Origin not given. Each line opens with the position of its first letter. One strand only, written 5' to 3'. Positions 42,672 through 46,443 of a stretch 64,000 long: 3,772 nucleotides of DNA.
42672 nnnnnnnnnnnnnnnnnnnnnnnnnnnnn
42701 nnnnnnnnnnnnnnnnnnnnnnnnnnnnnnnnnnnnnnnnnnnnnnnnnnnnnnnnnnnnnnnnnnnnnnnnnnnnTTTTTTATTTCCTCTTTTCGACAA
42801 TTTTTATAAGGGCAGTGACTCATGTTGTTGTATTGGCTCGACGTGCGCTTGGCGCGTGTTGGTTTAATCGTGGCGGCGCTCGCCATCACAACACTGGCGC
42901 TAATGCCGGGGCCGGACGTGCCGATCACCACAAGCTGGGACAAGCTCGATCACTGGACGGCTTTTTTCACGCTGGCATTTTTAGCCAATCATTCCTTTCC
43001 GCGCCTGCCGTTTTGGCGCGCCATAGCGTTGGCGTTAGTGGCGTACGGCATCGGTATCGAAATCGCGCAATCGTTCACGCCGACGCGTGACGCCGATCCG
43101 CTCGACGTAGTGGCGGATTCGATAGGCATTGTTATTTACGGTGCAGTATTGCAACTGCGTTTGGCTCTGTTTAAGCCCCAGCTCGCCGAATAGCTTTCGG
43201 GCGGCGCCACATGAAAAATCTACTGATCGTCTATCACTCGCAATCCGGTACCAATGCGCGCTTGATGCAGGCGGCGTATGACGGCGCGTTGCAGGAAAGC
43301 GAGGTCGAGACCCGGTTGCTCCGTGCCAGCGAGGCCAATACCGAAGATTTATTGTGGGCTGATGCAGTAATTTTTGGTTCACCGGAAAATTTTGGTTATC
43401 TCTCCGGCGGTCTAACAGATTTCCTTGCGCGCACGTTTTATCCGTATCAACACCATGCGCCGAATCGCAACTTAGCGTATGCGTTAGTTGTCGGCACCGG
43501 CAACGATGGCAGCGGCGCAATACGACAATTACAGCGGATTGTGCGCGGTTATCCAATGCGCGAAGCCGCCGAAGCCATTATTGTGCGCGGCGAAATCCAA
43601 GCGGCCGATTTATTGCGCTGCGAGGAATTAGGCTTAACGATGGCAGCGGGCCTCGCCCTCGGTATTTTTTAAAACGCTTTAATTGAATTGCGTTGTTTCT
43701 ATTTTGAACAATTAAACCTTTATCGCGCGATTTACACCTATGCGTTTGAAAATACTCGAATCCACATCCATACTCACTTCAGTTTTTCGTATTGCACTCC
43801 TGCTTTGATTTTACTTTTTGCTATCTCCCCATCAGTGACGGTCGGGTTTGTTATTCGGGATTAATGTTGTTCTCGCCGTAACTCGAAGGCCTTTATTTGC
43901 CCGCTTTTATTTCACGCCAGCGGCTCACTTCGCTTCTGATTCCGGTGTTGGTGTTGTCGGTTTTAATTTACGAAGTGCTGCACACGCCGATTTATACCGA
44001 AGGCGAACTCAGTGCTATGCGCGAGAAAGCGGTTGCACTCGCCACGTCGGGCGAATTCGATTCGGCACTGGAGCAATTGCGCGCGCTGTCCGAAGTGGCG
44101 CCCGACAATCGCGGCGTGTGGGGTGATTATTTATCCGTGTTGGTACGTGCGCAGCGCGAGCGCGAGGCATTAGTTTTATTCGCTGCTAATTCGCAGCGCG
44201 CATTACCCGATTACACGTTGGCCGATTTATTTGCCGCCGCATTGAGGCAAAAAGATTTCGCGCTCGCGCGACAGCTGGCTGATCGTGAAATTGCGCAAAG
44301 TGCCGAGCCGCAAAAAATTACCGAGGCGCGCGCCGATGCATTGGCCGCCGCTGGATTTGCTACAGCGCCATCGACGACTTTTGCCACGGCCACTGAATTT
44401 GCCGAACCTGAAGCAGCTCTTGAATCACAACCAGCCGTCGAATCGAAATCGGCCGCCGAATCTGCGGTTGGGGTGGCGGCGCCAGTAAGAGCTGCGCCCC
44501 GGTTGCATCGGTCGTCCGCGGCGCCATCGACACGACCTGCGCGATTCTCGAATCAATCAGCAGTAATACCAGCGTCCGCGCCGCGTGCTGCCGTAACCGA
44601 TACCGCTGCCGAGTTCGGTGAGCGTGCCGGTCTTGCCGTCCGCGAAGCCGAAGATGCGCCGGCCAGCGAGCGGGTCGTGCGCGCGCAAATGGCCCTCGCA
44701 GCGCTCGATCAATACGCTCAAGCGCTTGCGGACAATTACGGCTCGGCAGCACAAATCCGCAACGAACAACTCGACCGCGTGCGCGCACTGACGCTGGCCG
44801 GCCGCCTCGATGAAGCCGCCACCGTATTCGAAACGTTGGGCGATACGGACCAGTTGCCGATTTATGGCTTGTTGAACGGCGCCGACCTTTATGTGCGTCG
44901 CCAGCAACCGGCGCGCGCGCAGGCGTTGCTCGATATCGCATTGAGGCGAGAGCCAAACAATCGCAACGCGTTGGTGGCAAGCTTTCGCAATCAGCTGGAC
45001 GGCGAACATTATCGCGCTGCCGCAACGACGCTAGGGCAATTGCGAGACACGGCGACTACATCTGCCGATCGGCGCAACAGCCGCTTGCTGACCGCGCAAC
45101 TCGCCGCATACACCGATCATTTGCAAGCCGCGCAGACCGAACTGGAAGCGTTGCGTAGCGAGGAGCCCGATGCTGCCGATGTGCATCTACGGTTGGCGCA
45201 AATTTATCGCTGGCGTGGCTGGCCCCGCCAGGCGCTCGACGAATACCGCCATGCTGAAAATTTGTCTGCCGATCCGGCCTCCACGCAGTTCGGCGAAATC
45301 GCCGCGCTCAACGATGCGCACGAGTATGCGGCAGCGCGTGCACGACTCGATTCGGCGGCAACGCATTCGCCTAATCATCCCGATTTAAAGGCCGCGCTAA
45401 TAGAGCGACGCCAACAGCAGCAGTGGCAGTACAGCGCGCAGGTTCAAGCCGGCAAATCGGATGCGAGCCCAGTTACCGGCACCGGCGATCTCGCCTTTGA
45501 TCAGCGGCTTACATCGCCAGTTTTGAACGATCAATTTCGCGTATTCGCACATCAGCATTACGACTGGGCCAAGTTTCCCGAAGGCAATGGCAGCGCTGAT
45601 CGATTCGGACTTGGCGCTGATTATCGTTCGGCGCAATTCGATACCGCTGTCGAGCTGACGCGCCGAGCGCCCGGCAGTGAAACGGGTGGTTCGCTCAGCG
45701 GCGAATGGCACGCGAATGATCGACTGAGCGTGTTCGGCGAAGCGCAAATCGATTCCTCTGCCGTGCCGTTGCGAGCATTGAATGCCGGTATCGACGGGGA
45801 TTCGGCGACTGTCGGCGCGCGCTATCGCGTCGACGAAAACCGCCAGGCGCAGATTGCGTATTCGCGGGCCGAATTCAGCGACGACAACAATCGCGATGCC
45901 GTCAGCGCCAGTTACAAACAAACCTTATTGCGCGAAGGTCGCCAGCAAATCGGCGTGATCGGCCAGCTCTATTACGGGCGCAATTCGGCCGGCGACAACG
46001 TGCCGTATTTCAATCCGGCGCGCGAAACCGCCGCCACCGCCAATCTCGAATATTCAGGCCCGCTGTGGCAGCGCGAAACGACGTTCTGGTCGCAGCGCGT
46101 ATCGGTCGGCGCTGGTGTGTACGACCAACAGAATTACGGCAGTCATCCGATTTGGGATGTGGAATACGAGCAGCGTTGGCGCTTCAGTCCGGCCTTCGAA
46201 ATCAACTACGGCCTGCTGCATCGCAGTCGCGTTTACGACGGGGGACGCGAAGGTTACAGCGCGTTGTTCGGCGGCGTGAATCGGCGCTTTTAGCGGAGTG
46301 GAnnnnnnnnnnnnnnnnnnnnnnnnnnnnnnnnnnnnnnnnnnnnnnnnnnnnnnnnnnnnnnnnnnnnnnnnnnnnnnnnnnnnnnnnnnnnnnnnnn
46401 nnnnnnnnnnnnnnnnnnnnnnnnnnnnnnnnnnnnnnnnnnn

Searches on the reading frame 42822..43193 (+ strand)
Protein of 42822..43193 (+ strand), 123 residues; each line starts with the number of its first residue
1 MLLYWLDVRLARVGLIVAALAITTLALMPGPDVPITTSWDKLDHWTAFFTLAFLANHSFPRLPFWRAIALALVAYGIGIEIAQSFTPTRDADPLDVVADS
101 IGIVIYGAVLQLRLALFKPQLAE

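Call 61: search_protein_families(library=ncbifam, proteins=[window:42822-43193:+], max_evalue=0.001)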
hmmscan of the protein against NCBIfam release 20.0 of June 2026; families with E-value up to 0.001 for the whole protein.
window:42822-43193:+ (123 aa): 1 family
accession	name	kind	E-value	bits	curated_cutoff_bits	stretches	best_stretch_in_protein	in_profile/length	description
NF037970.1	vanZ_1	subfamily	3.3e-09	37.4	20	1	34-102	36-108/109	VanZ family protein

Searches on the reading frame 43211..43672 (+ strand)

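Call 61: search_protein_families(library=ncbifam, proteins=[window:43211-43672:+], max_evalue=0.001)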
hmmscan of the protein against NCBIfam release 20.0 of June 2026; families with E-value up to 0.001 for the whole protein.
window:43211-43672:+ (153 aa): 4 families
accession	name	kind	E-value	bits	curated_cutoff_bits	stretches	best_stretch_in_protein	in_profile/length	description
NF004049.0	PRK05568.1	equivalog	6.2e-08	33.1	206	1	1-144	1-139/142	flavodoxin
NF004050.0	PRK05569.1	subfamily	4.7e-07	30.3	136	1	1-59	1-58/141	flavodoxin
NF002999.0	PRK03767.1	equivalog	4.1e-06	26.7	141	0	40-75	60-95/200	NAD(P)H:quinone oxidoreductase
TIGR01753.1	flav_short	equivalog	1.1e-05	25.9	123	1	5-142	2-137/140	flavodoxin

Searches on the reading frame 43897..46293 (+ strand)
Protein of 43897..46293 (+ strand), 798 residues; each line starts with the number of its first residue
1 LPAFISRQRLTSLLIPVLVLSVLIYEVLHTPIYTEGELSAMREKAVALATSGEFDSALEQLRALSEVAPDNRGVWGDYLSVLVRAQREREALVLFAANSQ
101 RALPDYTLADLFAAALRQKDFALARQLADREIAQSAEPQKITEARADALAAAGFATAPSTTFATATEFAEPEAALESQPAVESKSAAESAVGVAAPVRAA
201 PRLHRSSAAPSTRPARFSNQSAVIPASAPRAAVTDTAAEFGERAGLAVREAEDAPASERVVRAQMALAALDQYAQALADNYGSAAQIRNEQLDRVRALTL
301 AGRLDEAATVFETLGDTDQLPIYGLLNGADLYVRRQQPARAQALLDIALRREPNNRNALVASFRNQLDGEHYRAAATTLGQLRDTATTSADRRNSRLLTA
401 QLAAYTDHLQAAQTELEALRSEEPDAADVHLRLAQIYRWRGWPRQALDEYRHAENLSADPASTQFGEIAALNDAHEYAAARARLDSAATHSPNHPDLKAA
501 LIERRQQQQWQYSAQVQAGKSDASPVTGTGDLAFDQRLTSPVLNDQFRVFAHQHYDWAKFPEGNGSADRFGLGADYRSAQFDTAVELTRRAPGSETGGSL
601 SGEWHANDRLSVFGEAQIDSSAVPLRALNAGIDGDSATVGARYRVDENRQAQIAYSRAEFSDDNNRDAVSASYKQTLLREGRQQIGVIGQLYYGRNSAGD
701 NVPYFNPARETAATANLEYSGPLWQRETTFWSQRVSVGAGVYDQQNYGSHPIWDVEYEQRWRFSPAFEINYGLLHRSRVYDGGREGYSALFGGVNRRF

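Call 59: search_protein_families(library=pfam, proteins=[window:43897-46293:+], max_evalue=0.00001)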
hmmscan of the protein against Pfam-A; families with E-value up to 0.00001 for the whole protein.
window:43897-46293:+ (798 aa): 4 families
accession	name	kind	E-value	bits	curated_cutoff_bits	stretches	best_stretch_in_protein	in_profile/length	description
PF21197.3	PgaA_barrel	-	4.6e-60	203.7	27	1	513-786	8-282/294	PgaA membrane beta barrel domain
PF14559.12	TPR_19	-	3.3e-09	37.4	25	0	409-448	7-46/68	Tetratricopeptide repeat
PF13428.12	TPR_14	-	8e-09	35.8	23.5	0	42-78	5-41/44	Tetratricopeptide repeat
PF24604.1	B-barrel_PelB_C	-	9.3e-08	32.4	31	1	569-756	62-251/309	PelB, C-terminal beta barrel domain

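Call 61: search_protein_families(library=ncbifam, proteins=[window:43897-46293:+], max_evalue=0.001)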
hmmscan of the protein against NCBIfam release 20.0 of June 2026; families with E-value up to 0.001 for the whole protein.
window:43897-46293:+ (798 aa): 5 families
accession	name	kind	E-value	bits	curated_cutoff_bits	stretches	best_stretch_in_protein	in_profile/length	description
TIGR03939.1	PGA_TPR_OMP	equivalog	6.1e-108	362.1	366.65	1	38-797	19-799/800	poly-beta-1,6 N-acetyl-D-glucosamine export porin PgaA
NF007468.0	PRK10049.1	equivalog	2.8e-66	224.3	1043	1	41-786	37-805/817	poly-beta-1,6 N-acetyl-D-glucosamine export porin PgaA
NF011172.0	PRK14574.1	equivalog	1.4e-36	125.8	1638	1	397-798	421-822/822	poly-beta-1,6 N-acetyl-D-glucosamine export porin PgaA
TIGR02917.1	PEP_TPR_lipo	equivalog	6.5e-06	24.3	312.2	1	386-507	152-275/899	XrtA/PEP-CTERM system TPR-repeat protein PrsT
NF040959.1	MamA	equivalog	1.6e-05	24.4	200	0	413-497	57-141/204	magnetosome protein MamA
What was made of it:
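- Checked: However, a PgaA porin gene lies at 43897-46293 in the same window (calls 59, 61).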

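Call 64: find_homologous_proteins(query=window:43897-46293:+, max_evalue=1e-20)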
Query window:43897-46293:+ (798 aa): 29 proteins with E <= 1e-20 among 8000 candidates.
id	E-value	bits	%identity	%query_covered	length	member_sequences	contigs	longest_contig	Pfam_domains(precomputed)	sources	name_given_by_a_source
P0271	0.0e+0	1735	100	100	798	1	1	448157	PF14559.13,PF21197.4,PF24604.2,PF13428.13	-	-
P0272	2.0e-247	842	52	99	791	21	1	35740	PF14559.13,PF21197.4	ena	-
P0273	2.5e-240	818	52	99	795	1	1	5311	PF14559.13,PF21197.4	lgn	-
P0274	9.1e-237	806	51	99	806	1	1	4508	PF14559.13,PF21197.4,PF13428.13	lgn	-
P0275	3.1e-233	795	50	99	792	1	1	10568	PF14559.13,PF21197.4,PF13432.13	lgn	-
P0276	8.5e-232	790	49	99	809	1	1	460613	PF14559.13,PF21197.4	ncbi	-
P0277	5.6e-231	787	50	99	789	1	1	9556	PF14559.13,PF21197.4,PF13428.13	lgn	-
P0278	4.0e-230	784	51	100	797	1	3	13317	PF14559.13,PF21197.4,PF13428.13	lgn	-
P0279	4.4e-230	784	51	98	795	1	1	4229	PF14559.13,PF21197.4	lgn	-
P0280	5.7e-230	784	49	99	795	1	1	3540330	PF21197.4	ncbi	ncbi:MAG: hypothetical protein QM709_09575 [Spongiibacteraceae bacterium]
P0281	5.4e-227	774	50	99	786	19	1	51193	PF14559.13,PF21197.4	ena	-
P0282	5.3e-222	758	47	99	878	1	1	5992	PF21197.4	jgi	jgi:poly-beta-1,6 N-acetyl-D-glucosamine export porin PgaA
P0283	4.3e-215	735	47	100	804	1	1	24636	PF14559.13,PF21197.4,PF13428.13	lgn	-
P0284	6.7e-213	728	49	99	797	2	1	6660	PF14559.13,PF21197.4,PF13428.13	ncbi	-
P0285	2.1e-203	696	49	71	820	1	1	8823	PF14559.13,PF21197.4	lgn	-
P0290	5.6e-189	648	45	99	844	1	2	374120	PF14559.13,PF21197.4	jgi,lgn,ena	-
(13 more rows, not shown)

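Call 65: find_encoding_contigs(protein=P0280, flank=10000, max_places=1)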
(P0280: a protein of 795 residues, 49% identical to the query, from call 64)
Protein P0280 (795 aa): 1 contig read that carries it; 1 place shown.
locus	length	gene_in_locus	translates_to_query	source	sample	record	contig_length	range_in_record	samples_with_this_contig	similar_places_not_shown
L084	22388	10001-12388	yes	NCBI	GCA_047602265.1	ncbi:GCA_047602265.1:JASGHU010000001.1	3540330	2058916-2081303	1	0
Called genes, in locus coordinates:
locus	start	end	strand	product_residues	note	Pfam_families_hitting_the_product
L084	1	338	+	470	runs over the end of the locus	PF00009:GTP_EFTU (weak), PF00071:Ras (faint), PF01926:MMR_HSR1, PF02421:FeoB_N, PF00009:GTP_EFTU, PF01926:MMR_HSR1, PF02421:FeoB_N, PF14714:KH_dom-like, +7 more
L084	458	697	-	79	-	PF00313:CSD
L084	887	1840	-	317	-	PF01965:DJ-1_PfpI (weak), PF00165:HTH_AraC, PF12833:HTH_18, PF00165:HTH_AraC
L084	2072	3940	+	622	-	PF00109:ketoacyl-synt, PF02801:Ketoacyl-synt_C (weak)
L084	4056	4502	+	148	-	PF07238:PilZ (weak)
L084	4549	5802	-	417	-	PF11871:DUF3391, PF13487:HD_5, PF01966:HD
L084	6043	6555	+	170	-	PF01553:Acyltransferase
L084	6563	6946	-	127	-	PF02537:CRCB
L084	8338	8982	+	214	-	PF00753:Lactamase_B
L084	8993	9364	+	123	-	PF04892:VanZ-LLP1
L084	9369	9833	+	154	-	PF03358:FMN_red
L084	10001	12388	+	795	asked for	PF21197:PgaA_barrel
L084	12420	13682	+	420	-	PF13506:Glyco_transf_21, PF13641:Glyco_tranf_2_3, PF00535:Glycos_transf_2, PF10111:Glyco_tranf_2_2 (weak), PF03142:Chitin_synth_2 (weak), PF13632:Glyco_trans_2_3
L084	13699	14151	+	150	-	PF13994:PgaD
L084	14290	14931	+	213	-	-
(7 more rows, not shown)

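Call 66: find_encoding_contigs(protein=P0272, flank=10000, max_places=1)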
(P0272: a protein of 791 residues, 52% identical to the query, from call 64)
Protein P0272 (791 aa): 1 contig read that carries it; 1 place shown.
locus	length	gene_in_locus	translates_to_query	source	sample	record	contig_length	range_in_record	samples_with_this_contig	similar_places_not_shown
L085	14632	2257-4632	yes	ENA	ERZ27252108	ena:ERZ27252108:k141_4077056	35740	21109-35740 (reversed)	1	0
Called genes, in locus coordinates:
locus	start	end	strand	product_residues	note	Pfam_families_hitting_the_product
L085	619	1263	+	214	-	PF23023:Anti-Pycsar_Apyc1 (weak), PF00753:Lactamase_B, PF12706:Lactamase_B_2 (weak)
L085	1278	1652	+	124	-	PF04892:VanZ-LLP1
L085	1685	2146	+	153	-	PF03358:FMN_red (weak)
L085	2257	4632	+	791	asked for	PF14559:TPR_19 (faint), PF21197:PgaA_barrel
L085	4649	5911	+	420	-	PF13506:Glyco_transf_21, PF13641:Glyco_tranf_2_3, PF00535:Glycos_transf_2, PF10111:Glyco_tranf_2_2 (faint), PF03142:Chitin_synth_2 (weak), PF13632:Glyco_trans_2_3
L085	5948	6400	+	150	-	PF13994:PgaD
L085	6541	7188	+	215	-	PF07589:PEP_exosort_dom (weak)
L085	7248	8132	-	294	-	PF00126:HTH_1, PF03466:LysR_substrate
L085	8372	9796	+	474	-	PF00330:Aconitase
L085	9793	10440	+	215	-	PF00694:Aconitase_C, PF27512:LeuD, PF27434:LeuD_C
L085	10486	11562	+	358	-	PF00180:Iso_dh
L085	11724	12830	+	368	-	PF01118:Semialdhyde_dh, PF02774:Semialdhyde_dhC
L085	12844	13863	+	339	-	PF01118:Semialdhyde_dh, PF02774:Semialdhyde_dhC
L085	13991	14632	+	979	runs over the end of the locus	PF25800:FimV_N, PF13428:TPR_14 (faint), PF14559:TPR_19 (faint)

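Call 74: find_encoding_contigs(protein=P0276, flank=10000, max_places=1)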
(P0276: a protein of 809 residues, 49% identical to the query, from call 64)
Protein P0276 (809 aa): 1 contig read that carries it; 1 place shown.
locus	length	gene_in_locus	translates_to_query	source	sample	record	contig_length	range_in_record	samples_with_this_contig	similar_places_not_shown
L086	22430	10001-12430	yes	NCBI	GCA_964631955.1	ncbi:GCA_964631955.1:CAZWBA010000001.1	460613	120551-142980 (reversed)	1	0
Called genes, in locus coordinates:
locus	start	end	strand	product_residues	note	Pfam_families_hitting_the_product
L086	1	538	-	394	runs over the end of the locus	PF00108:Thiolase_N, PF02803:Thiolase_C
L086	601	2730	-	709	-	PF00378:ECH_1, PF16113:ECH_2, PF02737:3HCDH_N, PF00725:3HCDH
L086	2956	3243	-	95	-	-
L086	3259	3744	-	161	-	-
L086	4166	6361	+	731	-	PF07715:Plug, PF00593:TonB_dep_Rec_b-barrel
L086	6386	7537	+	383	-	PF01292:Ni_hydr_CYTB (faint), PF03929:PepSY_TM, PF16357:PepSY_TM_like_2 (faint)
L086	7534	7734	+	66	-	-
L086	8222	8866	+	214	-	PF00753:Lactamase_B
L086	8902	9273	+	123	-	PF04892:VanZ-LLP1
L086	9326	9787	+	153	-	PF03358:FMN_red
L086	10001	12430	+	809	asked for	PF14559:TPR_19 (faint), PF21197:PgaA_barrel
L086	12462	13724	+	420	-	PF13506:Glyco_transf_21, PF03142:Chitin_synth_2 (faint), PF13641:Glyco_tranf_2_3, PF00535:Glycos_transf_2, PF13632:Glyco_trans_2_3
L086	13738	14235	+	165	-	PF13994:PgaD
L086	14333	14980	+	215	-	-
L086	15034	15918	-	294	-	PF00126:HTH_1, PF03466:LysR_substrate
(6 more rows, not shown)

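Call 75: find_encoding_contigs(protein=P0290, flank=10000, max_places=1)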
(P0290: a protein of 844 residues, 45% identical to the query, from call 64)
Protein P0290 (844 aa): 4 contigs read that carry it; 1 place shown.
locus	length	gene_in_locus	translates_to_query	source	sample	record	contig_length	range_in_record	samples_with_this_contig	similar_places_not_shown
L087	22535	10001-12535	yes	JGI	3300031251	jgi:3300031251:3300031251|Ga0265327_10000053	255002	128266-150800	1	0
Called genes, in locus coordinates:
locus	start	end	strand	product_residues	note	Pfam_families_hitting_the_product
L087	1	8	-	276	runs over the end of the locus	PF09490:CbtA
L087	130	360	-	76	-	PF09489:CbtB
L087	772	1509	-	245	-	PF00590:TP_methylase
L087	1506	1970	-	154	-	PF01890:CbiG_C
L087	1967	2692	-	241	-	PF02571:CbiJ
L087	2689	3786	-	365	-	PF01888:CbiD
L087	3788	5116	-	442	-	PF00590:TP_methylase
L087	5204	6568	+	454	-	PF03460:NIR_SIR_ferr, PF01077:NIR_SIR, PF03460:NIR_SIR_ferr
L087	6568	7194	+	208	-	PF02570:CbiC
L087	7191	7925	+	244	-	PF00590:TP_methylase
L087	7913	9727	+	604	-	PF11760:CbiG_N, PF00590:TP_methylase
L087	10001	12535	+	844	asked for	PF14559:TPR_19 (faint), PF21197:PgaA_barrel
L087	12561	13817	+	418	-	PF13506:Glyco_transf_21, PF03142:Chitin_synth_2 (faint), PF13641:Glyco_tranf_2_3, PF00535:Glycos_transf_2, PF10111:Glyco_tranf_2_2 (weak), PF13632:Glyco_trans_2_3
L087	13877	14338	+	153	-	PF13994:PgaD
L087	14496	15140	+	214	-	-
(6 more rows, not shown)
